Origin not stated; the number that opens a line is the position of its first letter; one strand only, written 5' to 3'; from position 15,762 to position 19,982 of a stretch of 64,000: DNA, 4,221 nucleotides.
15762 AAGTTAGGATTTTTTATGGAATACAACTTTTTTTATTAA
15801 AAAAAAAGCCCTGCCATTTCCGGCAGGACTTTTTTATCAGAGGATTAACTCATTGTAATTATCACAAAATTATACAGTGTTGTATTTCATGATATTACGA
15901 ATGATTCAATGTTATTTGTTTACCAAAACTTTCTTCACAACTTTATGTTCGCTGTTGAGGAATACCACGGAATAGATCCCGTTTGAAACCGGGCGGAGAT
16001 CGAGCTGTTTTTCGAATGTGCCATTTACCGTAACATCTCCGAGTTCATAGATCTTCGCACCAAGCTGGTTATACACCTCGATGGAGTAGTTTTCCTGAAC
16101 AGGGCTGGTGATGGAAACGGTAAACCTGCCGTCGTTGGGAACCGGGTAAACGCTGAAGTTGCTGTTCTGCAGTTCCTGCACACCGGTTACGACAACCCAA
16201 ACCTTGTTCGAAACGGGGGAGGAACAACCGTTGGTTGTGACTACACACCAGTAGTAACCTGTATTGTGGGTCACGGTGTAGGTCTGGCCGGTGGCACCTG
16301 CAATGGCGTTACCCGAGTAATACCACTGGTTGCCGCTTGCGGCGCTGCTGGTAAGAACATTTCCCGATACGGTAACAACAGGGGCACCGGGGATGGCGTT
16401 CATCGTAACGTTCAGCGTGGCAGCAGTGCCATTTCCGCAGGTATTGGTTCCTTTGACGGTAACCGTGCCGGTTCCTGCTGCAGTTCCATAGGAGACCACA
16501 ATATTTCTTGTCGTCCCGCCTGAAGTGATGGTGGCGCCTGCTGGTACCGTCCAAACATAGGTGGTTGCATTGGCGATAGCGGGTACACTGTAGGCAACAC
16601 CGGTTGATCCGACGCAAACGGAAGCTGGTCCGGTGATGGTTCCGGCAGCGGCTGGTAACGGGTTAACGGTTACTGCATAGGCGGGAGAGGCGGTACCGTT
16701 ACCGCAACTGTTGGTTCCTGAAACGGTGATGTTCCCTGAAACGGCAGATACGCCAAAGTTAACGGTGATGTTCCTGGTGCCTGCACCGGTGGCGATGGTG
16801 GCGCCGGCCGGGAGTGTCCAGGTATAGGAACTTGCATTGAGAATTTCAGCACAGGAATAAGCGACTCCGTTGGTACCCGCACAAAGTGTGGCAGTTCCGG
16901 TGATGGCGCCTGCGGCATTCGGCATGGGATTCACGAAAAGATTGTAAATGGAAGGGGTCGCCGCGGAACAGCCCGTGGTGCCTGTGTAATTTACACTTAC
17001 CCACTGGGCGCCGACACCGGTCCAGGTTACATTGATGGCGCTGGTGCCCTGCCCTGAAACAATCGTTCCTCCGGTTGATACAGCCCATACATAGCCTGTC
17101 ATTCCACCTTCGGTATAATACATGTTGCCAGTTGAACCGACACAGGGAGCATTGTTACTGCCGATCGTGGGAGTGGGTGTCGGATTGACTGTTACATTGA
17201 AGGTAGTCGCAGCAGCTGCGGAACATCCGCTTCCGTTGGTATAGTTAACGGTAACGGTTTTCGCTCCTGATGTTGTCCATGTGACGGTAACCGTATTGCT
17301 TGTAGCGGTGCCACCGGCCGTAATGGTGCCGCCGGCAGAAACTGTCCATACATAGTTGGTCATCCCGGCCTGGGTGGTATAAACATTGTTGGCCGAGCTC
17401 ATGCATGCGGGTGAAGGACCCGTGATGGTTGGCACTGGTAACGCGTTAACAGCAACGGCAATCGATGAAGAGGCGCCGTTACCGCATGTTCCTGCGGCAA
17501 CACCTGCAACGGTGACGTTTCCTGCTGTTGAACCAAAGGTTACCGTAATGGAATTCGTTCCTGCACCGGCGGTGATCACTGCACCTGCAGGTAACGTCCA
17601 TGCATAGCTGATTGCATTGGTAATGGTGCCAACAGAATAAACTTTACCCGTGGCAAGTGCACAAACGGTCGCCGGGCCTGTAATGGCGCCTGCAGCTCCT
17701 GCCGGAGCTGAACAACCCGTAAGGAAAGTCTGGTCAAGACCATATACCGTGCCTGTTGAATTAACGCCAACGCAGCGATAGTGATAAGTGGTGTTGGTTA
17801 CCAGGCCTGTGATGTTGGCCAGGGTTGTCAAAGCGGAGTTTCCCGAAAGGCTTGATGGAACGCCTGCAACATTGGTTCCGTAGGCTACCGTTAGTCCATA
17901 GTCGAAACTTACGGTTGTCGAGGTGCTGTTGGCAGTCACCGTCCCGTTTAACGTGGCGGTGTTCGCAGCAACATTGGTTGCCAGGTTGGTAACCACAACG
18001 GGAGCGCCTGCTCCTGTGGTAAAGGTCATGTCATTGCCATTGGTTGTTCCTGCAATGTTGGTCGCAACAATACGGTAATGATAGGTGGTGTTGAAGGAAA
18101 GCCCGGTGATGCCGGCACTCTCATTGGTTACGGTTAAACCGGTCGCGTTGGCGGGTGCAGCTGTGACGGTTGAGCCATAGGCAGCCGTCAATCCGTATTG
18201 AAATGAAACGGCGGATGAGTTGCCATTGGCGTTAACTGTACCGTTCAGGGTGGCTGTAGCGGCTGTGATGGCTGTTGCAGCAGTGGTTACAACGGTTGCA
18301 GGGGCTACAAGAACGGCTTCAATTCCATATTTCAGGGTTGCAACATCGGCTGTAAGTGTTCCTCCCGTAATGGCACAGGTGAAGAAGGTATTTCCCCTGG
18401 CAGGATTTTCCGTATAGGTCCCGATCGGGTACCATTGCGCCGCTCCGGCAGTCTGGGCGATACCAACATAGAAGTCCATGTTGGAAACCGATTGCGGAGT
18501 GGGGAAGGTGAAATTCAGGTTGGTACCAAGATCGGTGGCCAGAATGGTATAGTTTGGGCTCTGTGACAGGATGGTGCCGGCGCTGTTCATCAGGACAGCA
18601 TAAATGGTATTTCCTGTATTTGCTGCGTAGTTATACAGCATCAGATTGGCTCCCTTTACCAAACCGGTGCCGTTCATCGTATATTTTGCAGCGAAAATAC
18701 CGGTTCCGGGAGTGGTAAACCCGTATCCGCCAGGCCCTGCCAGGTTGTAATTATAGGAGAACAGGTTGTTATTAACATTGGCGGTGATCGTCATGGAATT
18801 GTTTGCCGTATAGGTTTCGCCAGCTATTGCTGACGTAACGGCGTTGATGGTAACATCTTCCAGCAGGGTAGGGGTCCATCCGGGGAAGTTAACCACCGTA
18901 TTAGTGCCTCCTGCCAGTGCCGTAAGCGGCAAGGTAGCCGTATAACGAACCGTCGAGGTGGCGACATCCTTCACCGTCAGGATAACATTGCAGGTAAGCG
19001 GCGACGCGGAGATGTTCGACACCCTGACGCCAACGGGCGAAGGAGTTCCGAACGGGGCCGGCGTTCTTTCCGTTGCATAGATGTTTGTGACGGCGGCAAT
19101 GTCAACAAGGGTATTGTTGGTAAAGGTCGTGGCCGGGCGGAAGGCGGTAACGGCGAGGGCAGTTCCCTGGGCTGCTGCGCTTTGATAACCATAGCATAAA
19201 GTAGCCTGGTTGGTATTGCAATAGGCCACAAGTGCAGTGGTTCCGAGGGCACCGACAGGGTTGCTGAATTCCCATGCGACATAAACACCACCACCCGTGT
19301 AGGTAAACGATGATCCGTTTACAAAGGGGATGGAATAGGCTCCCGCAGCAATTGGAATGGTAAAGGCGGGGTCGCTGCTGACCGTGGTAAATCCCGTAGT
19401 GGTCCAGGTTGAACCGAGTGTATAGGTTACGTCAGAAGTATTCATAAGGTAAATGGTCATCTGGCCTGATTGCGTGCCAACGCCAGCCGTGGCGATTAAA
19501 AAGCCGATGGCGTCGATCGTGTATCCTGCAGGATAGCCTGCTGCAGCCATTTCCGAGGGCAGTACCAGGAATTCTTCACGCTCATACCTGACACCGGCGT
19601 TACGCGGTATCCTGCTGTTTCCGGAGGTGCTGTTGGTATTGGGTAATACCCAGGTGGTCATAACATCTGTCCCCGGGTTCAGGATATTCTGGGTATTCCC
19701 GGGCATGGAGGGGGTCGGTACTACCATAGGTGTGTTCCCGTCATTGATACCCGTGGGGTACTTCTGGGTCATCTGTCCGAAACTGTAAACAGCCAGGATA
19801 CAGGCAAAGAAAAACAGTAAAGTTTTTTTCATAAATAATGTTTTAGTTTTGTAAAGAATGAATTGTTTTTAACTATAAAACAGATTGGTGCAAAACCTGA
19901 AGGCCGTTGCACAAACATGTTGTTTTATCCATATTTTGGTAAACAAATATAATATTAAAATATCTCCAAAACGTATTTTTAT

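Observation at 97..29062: A 27-kb head-to-tail array of five giant T9SS cargo paralogs shares one fixed C-terminal grammar but has unrelated N-terminal heads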

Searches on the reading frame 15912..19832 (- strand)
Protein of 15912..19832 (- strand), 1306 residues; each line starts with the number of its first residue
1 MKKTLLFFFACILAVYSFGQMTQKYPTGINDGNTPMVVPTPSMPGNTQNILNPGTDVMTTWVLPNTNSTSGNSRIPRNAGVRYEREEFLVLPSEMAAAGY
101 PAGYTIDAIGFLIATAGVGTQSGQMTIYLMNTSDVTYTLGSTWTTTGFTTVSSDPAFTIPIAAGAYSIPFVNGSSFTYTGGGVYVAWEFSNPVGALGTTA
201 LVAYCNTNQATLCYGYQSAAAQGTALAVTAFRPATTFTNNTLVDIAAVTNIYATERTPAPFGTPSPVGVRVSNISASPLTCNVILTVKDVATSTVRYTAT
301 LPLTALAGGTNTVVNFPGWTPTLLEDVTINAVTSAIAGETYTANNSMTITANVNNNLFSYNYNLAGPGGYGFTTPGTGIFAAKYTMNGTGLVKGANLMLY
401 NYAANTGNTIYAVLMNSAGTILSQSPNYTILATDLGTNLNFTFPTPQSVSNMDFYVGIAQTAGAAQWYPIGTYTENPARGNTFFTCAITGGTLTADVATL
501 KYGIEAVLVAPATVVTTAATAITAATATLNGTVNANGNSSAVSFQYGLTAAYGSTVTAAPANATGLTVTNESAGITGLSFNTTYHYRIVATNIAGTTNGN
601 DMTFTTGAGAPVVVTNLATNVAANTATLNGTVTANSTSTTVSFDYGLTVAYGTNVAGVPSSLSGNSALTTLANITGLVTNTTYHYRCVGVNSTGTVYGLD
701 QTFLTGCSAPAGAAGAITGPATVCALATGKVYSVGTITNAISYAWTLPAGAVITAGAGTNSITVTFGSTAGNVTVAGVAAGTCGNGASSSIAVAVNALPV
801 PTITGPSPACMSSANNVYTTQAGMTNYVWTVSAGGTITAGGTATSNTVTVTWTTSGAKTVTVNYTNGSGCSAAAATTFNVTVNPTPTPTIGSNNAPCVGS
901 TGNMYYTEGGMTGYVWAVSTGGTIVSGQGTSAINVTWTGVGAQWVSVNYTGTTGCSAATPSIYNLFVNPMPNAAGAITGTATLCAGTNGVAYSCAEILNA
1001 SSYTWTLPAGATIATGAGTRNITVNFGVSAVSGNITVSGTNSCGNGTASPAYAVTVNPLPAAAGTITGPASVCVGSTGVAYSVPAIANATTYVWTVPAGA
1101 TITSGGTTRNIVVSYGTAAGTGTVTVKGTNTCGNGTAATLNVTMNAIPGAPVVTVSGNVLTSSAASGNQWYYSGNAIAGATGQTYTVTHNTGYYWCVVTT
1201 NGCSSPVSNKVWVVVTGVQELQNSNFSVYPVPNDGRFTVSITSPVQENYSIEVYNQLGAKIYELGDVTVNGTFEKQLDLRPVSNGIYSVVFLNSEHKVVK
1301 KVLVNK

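Call 4: search_protein_families(library=pfam, proteins=[window:15912-19832:-], max_evalue=0.01)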
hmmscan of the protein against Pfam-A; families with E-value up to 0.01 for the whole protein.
window:15912-19832:- (1306 aa): 4 families
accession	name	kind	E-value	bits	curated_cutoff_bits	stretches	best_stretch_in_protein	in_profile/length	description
PF19408.5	PKD_6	-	3.8e-79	261.5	25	5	1060-1142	2-82/82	PKD-like domain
PF18962.6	Por_Secre_tail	-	8.6e-10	39.2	27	1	1228-1304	1-75/75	Secretion system C-terminal sorting domain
PF16656.11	Pur_ac_phosph_N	-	0.0018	19.2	30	0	542-597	28-84/93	Purple acid Phosphatase, N-terminal domain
PF18911.6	PKD_4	-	0.0031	18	27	1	798-882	3-85/85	PKD domain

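Call 5: search_protein_families(library=ncbifam, proteins=[window:15912-19832:-], max_evalue=0.01)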
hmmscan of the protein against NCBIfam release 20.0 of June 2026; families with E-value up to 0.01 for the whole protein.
window:15912-19832:- (1306 aa): 1 family
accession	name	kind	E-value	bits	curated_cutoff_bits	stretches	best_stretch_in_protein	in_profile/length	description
TIGR04183.1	Por_Secre_tail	domain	7.4e-07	29.1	23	1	1228-1305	1-72/72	T9SS type A sorting domain-containing protein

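Call 13: find_encoding_contigs(protein=window:15912-19832:-, flank=10000, max_places=6)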
Protein window:15912-19832:- (1306 aa): no gene with exactly this product is on record in the collection.

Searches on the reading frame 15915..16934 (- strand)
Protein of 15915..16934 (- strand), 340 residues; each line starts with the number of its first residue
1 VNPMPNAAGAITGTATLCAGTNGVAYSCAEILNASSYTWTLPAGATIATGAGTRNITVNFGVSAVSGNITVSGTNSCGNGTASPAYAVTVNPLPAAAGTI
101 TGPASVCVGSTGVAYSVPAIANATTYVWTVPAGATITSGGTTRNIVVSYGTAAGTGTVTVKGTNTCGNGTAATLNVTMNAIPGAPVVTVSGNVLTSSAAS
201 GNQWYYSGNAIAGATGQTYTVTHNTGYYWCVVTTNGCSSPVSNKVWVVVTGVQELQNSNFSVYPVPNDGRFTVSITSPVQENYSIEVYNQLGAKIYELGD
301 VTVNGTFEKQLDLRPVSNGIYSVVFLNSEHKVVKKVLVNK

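Call 61: search_solved_structures(query=window:15915-16934:-, max_evalue=1)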
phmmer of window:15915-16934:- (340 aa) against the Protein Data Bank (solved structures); distinct sequences matched with E-value up to 1: 2.
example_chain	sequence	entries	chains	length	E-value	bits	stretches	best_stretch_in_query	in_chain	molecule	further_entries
8glk_D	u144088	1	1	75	0.013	18.1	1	262-339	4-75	Endonuclease I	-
7y5e_ML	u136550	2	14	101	0.57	12.7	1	43-89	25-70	PsbM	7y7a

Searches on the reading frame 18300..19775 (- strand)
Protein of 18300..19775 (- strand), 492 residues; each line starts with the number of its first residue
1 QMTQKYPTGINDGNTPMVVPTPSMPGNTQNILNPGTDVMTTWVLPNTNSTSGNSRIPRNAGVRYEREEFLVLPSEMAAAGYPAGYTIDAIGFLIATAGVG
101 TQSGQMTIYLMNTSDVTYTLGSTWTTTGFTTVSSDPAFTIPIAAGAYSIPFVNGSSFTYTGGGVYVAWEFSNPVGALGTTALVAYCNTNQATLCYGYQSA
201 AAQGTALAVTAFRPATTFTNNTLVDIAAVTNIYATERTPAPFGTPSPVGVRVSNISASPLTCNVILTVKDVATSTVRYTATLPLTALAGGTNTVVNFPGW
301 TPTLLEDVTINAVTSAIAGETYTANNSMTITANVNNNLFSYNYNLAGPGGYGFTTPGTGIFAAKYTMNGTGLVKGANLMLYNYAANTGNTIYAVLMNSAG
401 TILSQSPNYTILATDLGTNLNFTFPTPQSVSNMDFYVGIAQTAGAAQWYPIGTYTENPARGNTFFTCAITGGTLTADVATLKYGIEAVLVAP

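Call 25: search_protein_families(library=pfam, proteins=[window:18300-19775:-], max_evalue=1)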
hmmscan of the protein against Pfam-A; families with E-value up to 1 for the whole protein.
seq(492 aa): 0 families

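Call 26: find_homologous_proteins(query=window:18318-19772:-, max_evalue=0.00001)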
Query window:18318-19772:- (485 aa): 45 proteins with E <= 0.00001 among 8000 candidates.
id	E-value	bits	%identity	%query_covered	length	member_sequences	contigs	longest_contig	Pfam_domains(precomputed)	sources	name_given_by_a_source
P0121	7.7e-166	571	61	93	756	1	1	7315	PF18962.8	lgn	-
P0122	7.2e-158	544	59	93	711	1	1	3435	-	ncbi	ncbi:MAG: hypothetical protein ACOYN4_14240, partial [Bacteroidales bacterium]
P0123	5.5e-150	519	56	93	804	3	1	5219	PF16655.13,PF19408.6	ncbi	ncbi:MAG: hypothetical protein WCR72_16620, partial [Bacteroidota bacterium]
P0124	1.3e-145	504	56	98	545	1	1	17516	PF18203.7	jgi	jgi:hypothetical protein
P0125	1.6e-141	491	59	85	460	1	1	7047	-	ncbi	-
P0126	1.3e-137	478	52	100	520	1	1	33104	-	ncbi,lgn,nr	ncbi:MAG: hypothetical protein Q8M08_00785 [Bacteroidales bacterium]|nr:hypothetical protein [Bacter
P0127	4.4e-136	473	51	92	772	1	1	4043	PF18962.8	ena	-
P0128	2.4e-135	470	53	93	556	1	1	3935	-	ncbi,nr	ncbi:MAG: hypothetical protein FJY07_06490, partial [Bacteroidetes bacterium]|nr:hypothetical protei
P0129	1.5e-134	468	50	97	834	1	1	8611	PF00801.27,PF18962.8,PF18911.7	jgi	-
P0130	9.0e-133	462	52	92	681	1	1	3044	PF18962.8,PF00041.28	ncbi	-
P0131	1.2e-130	455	51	95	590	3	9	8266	PF18962.8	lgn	-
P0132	4.1e-130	453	51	92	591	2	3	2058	PF18962.8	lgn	-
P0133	5.8e-129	449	49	98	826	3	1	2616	-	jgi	jgi:hypothetical protein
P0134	2.9e-127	444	48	92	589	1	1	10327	PF18962.8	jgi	jgi:hypothetical protein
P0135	1.9e-126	441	49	94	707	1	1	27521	-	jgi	jgi:hypothetical protein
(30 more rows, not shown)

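Call 44: predict_structure(alignment_id=A2)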
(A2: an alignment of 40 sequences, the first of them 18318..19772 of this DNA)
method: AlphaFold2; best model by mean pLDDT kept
length: 485 residues; sequences in the alignment: 40
mean_pLDDT: 89.4   pTM: 0.74
mean pLDDT of the five models: 89.4, 88.0, 87.4, 87.1, 86.7
residues with pLDDT >= 90: 385; 70-90: 57; 50-70: 8; < 50: 35
segments of 3 or more residues with pLDDT < 50: 1-35
pLDDT, mean of each block of 10 residues (from residue 1): 28 27 30 56 94 93 97 90 93 96 98 95 97 97 95 95 98 93 95 95 96 94 90 89 79 94 97 96 94 91 94 94 91 93 92 96 91 97 98 98 98 97 96 96 95 91 97 92 96
secondary structure, 60 per line:
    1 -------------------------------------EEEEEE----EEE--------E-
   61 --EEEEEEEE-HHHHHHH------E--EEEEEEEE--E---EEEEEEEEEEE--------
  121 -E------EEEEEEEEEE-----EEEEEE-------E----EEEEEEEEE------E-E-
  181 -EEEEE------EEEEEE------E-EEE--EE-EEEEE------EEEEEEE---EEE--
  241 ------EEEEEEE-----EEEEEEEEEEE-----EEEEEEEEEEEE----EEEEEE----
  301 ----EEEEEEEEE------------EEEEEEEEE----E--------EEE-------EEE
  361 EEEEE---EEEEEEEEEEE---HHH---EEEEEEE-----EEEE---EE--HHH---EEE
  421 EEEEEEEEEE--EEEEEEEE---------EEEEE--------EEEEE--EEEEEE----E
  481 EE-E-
elements in order: E38-43 E48-50 E63-70 H72-78 E88-95 E102-112 E129-138 E144-149 E162-170 E182-186 E193-198 E207-209 E215-219 E226-232 E236-238 E247-253 E259-269 E275-286 E291-296 E305-313 E326-334 E348-350 E358-365 E369-379 E389-395 E401-404 E418-430 E433-440 E450-454 E463-467 E470-475 E480-482

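Call 49: fold_search(model_id=the predicted structure, library=pdb)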
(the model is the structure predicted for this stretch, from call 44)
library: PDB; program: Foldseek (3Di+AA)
matches with E <= 10: 1625; with E <= 0.001: 58
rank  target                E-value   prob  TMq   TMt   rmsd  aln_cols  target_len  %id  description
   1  8dhl_B                2.5e-05  1.00  0.19  0.12  13.3       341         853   13  Tannerella forsythia beta-glucuronidase (L2) (released 2023-05-17)
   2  7cwd                  5.1e-05  1.00  0.19  0.12  12.9       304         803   13  Crystal structure of beta-galactosidase II from Bacillus circulans in complex with beta-D-galactopyranosyl disaccharide (released 2020-12-09)
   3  6d8g_A                5.1e-05  1.00  0.19  0.13  14.3       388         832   11  D341A D367A calcium binding mutant of Bacteroides uniformis beta-glucuronidase 2 (released 2018-10-17)
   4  3fn9_A                5.6e-05  1.00  0.18  0.14  13.3       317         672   11  Crystal structure of putative beta-galactosidase from bacteroides fragilis (released 2009-01-13)
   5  8q2h                  7.5e-05  1.00  0.20  0.10  11.7       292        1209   13  beta-galactosidase from Bacillus circulans (released 2024-10-16)
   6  5uj6_A                8.2e-05  1.00  0.18  0.12  14.4       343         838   11  Crystal Structure of Bacteroides Uniformis beta-glucuronidase (released 2017-06-28)
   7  3fn9_C                8.7e-05  0.99  0.17  0.13  16.1       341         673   10  Crystal structure of putative beta-galactosidase from bacteroides fragilis (released 2009-01-13)
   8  8dhl_A                1.2e-04  1.00  0.22  0.14  13.0       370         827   12  Tannerella forsythia beta-glucuronidase (L2) (released 2023-05-17)
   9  4ypj_A                1.3e-04  1.00  0.19  0.12  11.8       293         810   15  X-ray Structure of The Mutant of Glycoside Hydrolase (released 2015-04-29)
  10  6quc_A                1.5e-04  1.00  0.19  0.11  11.9       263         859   13  Truncated beta-galactosidase III from Bifidobacterium bifidum (released 2020-03-18)
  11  6ncw_C                1.5e-04  1.00  0.19  0.17  14.8       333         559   11  Crystal structure of a GH2 beta-galacturonidase from Eisenbergiella tayi bound to glycerol (released 2019-02-20)
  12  6d50_A                1.5e-04  1.00  0.18  0.12  12.6       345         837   11  Bacteroides uniforms beta-glucuronidase 2 bound to D-glucaro-1,5-lactone (released 2018-10-17)
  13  5uj6_B                1.5e-04  1.00  0.19  0.12  12.9       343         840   10  Crystal Structure of Bacteroides Uniformis beta-glucuronidase (released 2017-06-28)
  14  6ncw_D                1.9e-04  1.00  0.19  0.16  15.0       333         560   11  Crystal structure of a GH2 beta-galacturonidase from Eisenbergiella tayi bound to glycerol (released 2019-02-20)
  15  8uin_G                2.1e-04  0.95  0.20  0.16  14.2       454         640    8  Structure of the C3bBb-albicin complex (released 2024-05-08)
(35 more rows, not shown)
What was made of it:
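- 18318..19772 (-): g4 head: jelly roll, Ig-like domain, jelly roll, resembling the non-catalytic sugar-binding and Ig domains of GH2 enzymes. calls 26, 44, 49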
